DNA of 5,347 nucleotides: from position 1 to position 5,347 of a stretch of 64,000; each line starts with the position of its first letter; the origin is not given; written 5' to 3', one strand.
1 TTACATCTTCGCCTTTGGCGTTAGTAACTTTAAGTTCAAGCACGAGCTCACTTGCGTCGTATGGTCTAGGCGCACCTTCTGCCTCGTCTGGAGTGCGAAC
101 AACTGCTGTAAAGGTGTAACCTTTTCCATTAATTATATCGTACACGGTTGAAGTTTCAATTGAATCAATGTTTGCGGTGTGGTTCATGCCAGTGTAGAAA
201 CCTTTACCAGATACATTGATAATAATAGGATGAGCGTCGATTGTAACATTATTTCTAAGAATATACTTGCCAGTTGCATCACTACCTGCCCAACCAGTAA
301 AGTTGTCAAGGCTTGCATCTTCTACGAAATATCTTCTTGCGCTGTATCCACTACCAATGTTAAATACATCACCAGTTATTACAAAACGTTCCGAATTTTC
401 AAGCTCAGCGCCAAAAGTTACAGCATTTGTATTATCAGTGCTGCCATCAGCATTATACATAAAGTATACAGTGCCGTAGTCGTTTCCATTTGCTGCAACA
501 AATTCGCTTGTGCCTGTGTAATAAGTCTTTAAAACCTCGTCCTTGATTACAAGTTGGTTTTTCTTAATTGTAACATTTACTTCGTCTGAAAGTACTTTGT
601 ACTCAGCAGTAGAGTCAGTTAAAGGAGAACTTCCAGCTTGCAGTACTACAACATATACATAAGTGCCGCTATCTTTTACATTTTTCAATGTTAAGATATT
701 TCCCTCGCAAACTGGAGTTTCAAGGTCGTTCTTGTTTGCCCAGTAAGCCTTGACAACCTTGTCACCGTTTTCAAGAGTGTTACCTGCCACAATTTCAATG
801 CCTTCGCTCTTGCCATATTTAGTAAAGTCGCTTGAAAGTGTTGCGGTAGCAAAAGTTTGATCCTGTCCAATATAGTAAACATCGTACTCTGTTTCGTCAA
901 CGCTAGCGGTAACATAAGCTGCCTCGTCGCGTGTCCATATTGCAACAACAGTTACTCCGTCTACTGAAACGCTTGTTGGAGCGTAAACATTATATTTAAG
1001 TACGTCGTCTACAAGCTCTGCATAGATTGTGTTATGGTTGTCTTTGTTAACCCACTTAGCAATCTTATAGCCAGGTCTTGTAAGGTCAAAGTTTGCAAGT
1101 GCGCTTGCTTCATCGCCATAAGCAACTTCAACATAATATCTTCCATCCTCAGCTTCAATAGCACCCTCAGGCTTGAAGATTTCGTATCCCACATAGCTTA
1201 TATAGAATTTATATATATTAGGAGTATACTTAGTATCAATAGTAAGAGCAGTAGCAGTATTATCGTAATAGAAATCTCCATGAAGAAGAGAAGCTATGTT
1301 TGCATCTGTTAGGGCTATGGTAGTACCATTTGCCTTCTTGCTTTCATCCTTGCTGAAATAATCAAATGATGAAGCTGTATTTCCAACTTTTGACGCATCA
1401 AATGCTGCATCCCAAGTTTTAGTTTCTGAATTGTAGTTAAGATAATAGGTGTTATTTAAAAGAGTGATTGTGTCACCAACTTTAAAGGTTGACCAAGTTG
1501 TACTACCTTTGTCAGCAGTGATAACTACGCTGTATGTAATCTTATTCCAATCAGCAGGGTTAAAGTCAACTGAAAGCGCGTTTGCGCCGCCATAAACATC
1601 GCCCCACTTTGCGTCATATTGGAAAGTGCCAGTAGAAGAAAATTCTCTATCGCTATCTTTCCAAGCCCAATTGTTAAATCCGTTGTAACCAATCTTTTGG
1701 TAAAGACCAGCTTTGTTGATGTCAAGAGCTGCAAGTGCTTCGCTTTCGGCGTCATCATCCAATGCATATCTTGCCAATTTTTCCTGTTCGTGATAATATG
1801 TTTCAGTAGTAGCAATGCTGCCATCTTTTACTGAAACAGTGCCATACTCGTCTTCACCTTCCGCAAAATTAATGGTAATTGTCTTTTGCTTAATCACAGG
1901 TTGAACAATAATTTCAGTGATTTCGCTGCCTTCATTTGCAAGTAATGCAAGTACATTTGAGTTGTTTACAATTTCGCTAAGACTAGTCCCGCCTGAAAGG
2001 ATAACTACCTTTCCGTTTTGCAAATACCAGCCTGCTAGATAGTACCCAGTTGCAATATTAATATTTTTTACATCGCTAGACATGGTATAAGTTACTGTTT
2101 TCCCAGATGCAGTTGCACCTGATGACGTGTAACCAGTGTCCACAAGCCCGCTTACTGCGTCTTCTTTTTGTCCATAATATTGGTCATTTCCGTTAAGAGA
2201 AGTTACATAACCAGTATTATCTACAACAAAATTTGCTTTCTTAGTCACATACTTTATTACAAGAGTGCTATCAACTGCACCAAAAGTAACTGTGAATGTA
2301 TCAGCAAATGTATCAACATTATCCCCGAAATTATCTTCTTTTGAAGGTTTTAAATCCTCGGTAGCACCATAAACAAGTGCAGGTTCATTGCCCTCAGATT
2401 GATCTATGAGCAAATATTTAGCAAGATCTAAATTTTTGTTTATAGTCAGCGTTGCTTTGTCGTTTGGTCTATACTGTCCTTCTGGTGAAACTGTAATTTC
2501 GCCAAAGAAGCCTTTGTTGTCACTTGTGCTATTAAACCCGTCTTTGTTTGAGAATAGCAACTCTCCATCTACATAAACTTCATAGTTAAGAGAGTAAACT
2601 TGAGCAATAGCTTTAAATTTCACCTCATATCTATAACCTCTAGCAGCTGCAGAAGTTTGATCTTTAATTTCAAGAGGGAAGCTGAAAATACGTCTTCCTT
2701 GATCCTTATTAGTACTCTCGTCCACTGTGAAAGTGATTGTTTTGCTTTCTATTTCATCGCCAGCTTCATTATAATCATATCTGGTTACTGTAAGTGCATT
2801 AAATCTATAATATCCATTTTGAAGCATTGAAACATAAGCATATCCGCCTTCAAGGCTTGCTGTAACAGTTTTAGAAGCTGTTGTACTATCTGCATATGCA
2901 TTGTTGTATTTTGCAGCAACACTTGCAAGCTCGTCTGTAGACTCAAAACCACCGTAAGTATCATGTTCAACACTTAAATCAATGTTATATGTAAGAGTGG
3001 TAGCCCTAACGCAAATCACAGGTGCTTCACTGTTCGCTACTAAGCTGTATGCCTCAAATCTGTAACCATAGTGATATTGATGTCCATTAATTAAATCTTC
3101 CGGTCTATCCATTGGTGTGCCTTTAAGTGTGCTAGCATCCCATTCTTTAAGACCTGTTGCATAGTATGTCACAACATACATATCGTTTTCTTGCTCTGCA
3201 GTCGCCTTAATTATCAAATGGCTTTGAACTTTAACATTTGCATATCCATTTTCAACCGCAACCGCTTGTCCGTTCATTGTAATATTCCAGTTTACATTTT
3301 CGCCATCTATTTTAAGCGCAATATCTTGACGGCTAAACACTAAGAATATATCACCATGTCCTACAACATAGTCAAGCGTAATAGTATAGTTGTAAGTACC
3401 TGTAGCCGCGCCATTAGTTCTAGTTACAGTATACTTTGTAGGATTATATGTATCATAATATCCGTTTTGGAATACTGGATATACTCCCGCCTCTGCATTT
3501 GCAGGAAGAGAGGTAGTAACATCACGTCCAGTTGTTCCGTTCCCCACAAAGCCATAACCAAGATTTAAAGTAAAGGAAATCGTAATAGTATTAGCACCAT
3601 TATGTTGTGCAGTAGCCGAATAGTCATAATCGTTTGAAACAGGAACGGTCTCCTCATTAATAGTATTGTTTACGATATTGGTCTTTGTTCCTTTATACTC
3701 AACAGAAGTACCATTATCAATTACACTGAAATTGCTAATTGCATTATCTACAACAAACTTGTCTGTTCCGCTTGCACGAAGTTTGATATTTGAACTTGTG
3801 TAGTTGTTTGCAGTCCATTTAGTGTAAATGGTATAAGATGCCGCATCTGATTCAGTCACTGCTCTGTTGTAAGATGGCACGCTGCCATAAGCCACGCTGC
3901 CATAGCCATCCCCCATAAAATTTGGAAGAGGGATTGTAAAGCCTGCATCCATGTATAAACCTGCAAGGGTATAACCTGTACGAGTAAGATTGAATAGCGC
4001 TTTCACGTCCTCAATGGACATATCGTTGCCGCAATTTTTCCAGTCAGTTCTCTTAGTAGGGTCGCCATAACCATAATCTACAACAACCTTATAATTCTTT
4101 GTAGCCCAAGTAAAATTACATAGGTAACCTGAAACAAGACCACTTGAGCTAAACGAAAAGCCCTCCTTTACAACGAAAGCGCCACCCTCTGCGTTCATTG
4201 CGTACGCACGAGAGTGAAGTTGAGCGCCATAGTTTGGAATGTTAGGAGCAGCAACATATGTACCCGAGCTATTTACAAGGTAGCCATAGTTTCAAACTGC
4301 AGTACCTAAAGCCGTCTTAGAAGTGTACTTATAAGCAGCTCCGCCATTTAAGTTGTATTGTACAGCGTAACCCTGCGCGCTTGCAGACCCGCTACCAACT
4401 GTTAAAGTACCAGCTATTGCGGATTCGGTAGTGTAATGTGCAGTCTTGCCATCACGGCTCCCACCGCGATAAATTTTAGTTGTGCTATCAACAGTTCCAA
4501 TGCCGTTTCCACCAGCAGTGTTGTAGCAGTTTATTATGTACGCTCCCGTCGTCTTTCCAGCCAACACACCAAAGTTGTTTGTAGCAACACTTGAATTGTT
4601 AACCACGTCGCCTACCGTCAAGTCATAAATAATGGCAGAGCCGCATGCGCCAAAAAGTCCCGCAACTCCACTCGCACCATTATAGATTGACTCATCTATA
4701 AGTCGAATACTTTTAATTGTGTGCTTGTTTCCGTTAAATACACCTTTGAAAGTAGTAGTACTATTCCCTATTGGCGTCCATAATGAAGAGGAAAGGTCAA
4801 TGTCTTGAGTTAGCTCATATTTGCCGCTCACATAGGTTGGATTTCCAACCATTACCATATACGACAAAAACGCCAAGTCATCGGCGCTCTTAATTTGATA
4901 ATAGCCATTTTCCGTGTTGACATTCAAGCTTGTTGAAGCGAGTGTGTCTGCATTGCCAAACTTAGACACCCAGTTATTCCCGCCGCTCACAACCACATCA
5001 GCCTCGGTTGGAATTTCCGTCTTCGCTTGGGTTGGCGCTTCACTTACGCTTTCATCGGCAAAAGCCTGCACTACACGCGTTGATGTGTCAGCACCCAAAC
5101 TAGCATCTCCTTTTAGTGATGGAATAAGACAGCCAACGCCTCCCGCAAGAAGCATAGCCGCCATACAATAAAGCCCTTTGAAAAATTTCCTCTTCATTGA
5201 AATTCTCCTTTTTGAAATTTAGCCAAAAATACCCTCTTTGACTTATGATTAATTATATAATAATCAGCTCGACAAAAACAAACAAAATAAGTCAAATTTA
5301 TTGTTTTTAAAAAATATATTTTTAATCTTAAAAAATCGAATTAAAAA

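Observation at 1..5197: One in-frame TGA splits a surface-protein gene of more than 1,730 codons, inside a repeat unit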

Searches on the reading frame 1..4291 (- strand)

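Call 5: search_protein_families(library=pfam, proteins=[window:1-4291:-], max_evalue=0.01)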
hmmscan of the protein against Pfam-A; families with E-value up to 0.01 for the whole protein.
window:1-4291:- (1430 aa): 0 families

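Call 6: search_protein_families(library=ncbifam, proteins=[window:1-4291:-], max_evalue=0.01)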
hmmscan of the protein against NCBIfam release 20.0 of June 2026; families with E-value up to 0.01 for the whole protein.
window:1-4291:- (1430 aa): 0 families

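Call 9: search_protein_families(library=pfam, proteins=[window:1-4291:-], max_evalue=10)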
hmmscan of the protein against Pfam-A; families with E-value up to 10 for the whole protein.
window:1-4291:- (1430 aa): 1 family
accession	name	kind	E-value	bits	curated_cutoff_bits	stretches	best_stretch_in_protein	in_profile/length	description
PF22544.2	HYDIN_VesB_CFA65-like_Ig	-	0.1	13.3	25.5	1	901-936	61-97/100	HYDIN/CFA65/VesB-like, Ig-like domain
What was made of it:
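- Checked: Pfam Glug does not hit this protein (calls 5, 9).
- Tried and rejected: Pfam and NCBIfam on both halves and on a 241-aa stretch spanning the stop: no usable hits (calls 5, 6, 9).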

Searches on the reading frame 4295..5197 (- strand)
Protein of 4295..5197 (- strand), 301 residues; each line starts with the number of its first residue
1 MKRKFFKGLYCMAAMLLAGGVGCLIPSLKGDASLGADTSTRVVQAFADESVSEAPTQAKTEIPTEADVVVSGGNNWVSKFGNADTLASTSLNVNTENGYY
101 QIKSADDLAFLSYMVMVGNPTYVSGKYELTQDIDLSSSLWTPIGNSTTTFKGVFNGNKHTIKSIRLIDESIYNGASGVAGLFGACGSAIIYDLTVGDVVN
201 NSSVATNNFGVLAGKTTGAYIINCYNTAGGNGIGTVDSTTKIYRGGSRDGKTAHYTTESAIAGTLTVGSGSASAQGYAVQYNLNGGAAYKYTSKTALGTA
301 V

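Call 5: search_protein_families(library=pfam, proteins=[window:4295-5197:-], max_evalue=0.01)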
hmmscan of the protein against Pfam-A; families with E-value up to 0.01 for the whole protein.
window:4295-5197:- (301 aa): 0 families

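Call 6: search_protein_families(library=ncbifam, proteins=[window:4295-5197:-], max_evalue=0.01)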
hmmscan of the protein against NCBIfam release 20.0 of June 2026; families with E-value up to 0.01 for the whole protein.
window:4295-5197:- (301 aa): 0 families

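Call 7: find_encoding_contigs(protein=window:4295-5197:-, flank=10000, max_places=10)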
Protein window:4295-5197:- (301 aa): no gene with exactly this product is on record in the collection.
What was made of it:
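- Tried and rejected: Exact look-up of the 301-aa product, to find other carriers of the T allele: none on record (call 7).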

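Call 9: search_protein_families(library=pfam, proteins=[window:4295-5197:-], max_evalue=10)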
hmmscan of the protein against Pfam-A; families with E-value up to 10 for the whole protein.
window:4295-5197:- (301 aa): 0 families

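Call 60: predict_structure(alignment_id=A3)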
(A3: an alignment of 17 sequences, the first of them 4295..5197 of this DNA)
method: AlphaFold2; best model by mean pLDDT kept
length: 301 residues; sequences in the alignment: 17
mean_pLDDT: 57.5   pTM: 0.55
mean pLDDT of the five models: 57.5, 56.2, 56.0, 55.3, 53.8
residues with pLDDT >= 90: 45; 70-90: 68; 50-70: 23; < 50: 165
segments of 3 or more residues with pLDDT < 50: 1-3, 6-88, 172-176, 204-206, 230-232, 234-245, 247-254, 256-301
pLDDT, mean of each block of 10 residues (from residue 1): 46 41 36 32 32 38 34 39 48 84 93 91 95 86 88 94 72 58 88 80 54 80 69 40 44 46 30 29 32 33 29
secondary structure, 60 per line:
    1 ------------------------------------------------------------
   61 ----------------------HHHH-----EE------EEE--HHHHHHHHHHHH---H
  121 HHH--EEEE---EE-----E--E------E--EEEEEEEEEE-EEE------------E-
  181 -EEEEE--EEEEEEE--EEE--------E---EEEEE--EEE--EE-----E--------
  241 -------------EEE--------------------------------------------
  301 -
elements in order: H83-86 E100-102 H105-116 H120-123 E126-129 E153-162 E164-166 E182-186 E189-195 E198-200 E213-217 E220-222 E254-256
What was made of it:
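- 4292..5197 (-): Truncated ORF of 301 aa plus the stop. It holds an N-terminal hydrophobic signal-like segment, a low-confidence linker, a folded beta-helix-type domain and an unstructured tail. AlphaFold pLDDT is 80-95 for residues about 90-230 and below 50 for 1-88 and 256-301 (call 60).
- Tried and rejected: Only the 301-aa product could be modelled (call 60), so the domain context of codon 302 rests on sequence tests alone.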

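Call 62: fold_search(model_id=the predicted structure, library=pdb)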
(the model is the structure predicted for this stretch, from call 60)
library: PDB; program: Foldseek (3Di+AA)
matches with E <= 10: 99; with E <= 0.001: 0
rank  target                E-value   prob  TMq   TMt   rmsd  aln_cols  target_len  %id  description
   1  3n6z                  1.5e-03  1.00  0.32  0.28   3.5       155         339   15  Crystal structure of a putative immunoglobulin A1 protease (BACOVA_03286) from Bacteroides ovatus at 1.30 A resolution (released 2010-07-21)
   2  5ny0                  6.8e-02  0.84  0.22  0.20   5.8       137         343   13  L. reuters 100-23 SRRP (released 2018-03-21)
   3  5nxk_A                1.8e-01  0.44  0.19  0.19   8.0       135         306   13  L. reuteri 53608 SRRP (released 2018-03-21)
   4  5nxk_C                1.8e-01  0.44  0.21  0.21   7.0       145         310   12  L. reuteri 53608 SRRP (released 2018-03-21)
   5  3riq                  1.8e-01  0.21  0.19  0.12   7.1       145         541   12  Siphovirus 9NA tailspike receptor binding domain (released 2012-02-29)
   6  3vmv                  2.5e-01  0.16  0.21  0.20  10.6       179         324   13  Crystal structure of pectate lyase Bsp165PelA from Bacillus sp. N165 (released 2012-07-25)
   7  5nxk_B                2.7e-01  0.35  0.21  0.21   8.0       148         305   11  L. reuteri 53608 SRRP (released 2018-03-21)
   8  4mxn_B                2.7e-01  0.09  0.16  0.19  10.4       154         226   10  Crystal structure of a putative glycosyl hydrolase (PARMER_00599) from Parabacteroides merdae ATCC 43184 at 1.95 A res (released 2013-10-23)
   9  5d3i_A                3.2e-01  0.12  0.21  0.14   8.2       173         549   10  Crystal structure of the SSL3-TLR2 complex (released 2015-08-19)
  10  4jra_D                3.6e-01  0.02  0.07  0.18  13.0       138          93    8  CRYSTAL STRUCTURE OF THE BOTULINUM NEUROTOXIN A RECEPTOR-BINDING DOMAIN IN COMPLEX WITH THE LUMINAL DOMAIN Of SV2C (released 2013-11-20)
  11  8bwk_A                3.8e-01  0.21  0.20  0.09   9.6       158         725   14  Metagenomic derived PL6 alginate lyase (released 2023-12-20)
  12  5jlv_D                4.1e-01  0.10  0.13  0.36  11.1       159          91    9  Receptor binding domain of Botulinum neurotoxin A in complex with human glycosylated SV2C (released 2016-06-15)
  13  6es1_B                4.3e-01  0.28  0.14  0.38   7.8       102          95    8  Crystal structure of the binding domain from botulinum neurotoxin A2 bound to extracellular domain of human receptor S (released 2018-04-25)
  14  5moy_B                5.5e-01  0.35  0.19  0.47   5.5       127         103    9  Crystal structure of the BoNT/A2 receptor-binding domain in complex with the luminal domain of its neuronal receptor S (released 2017-03-15)
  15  2xt2_A                5.5e-01  0.06  0.16  0.20  10.3       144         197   10  Structure of the pentapeptide repeat protein AlbG, a resistance factor for the topoisomerase poison albicidin. (released 2010-10-13)
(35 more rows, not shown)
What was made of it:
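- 4508..4930 (-): N-terminal GLUG / IgA1-protease-like beta-helix domain (residues about 90-230). This is the only part widely shared with other proteins. Foldseek top hit is 3n6z, followed by other beta-helix and beta-solenoid folds (SRRP adhesin, pectate lyases, tailspikes) among weak matches (call 62).
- On GLUG-motif / IgA1-protease-like beta-helix domain: Foldseek's best hit is 3n6z at E = 1.5e-3 with TM 0.32, from a model with mean pLDDT 57.5 (calls 60, 62).
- Checked: An AlphaFold model folds residues about 90-230 confidently, and its best PDB match is a putative IgA1 protease beta-helix, 3n6z, at a borderline E of 1.5e-3 (calls 60, 62).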
